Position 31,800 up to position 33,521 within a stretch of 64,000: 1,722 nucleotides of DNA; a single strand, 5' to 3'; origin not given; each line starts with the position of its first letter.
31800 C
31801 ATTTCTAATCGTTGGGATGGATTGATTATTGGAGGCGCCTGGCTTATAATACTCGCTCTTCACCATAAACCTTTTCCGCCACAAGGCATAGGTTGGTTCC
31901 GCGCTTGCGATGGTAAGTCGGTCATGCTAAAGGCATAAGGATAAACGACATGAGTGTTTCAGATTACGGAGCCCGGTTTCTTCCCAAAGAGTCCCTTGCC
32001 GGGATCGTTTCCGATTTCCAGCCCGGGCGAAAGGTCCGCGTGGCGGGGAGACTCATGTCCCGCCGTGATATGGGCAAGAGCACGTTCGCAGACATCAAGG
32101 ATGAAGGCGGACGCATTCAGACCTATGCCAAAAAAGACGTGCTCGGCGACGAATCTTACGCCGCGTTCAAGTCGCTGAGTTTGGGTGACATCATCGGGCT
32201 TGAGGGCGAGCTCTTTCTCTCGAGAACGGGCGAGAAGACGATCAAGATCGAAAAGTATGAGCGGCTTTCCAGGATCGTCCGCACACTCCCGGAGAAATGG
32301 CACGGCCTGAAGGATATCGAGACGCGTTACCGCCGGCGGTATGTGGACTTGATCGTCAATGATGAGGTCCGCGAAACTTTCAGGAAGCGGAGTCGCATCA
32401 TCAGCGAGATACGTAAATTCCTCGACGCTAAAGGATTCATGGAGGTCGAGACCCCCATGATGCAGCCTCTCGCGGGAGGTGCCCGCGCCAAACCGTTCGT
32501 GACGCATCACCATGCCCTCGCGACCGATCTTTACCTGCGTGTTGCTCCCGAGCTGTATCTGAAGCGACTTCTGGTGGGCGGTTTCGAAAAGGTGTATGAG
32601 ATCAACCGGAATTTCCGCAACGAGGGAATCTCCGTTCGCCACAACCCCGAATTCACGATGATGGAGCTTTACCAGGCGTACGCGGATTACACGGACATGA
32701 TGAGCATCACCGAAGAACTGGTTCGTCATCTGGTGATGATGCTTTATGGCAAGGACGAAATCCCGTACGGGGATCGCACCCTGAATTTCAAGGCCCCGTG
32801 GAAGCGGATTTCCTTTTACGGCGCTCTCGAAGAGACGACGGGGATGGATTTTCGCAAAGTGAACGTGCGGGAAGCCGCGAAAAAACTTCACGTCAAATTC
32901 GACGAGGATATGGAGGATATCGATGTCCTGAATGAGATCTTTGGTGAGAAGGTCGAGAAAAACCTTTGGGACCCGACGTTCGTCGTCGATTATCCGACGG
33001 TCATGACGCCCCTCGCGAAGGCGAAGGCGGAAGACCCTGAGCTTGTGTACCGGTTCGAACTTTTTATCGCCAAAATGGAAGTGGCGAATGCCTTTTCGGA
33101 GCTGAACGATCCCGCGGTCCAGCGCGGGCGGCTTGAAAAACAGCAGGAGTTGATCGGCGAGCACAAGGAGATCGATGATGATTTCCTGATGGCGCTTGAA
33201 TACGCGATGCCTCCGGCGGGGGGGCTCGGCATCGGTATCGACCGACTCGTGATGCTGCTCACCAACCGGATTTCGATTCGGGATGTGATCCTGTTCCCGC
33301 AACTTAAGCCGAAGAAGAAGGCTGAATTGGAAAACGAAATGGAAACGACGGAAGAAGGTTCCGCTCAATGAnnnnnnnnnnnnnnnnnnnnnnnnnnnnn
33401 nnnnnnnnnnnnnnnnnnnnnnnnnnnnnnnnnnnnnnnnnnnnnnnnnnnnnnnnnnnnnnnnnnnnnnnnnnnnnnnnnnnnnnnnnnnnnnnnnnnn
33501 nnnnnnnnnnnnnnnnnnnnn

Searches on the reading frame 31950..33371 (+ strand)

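Call 71: search_protein_families(library=pfam, proteins=[window:31950-33371:+], max_evalue=0.01)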
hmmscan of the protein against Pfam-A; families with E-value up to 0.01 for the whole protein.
window:31950-33371:+ (473 aa): 3 families
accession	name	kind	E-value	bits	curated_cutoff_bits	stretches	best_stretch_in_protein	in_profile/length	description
PF00152.25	tRNA-synt_2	-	2.9e-94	316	25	1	123-452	2-307/308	tRNA synthetases class II (D, K and N)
PF01336.31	tRNA_anti-codon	-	5.9e-15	55.4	27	1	29-105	1-74/75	OB-fold nucleic acid binding domain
PF01409.25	tRNA-synt_2d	-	0.0051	16.8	19.8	0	214-269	104-157/246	tRNA synthetases class II core domain (F)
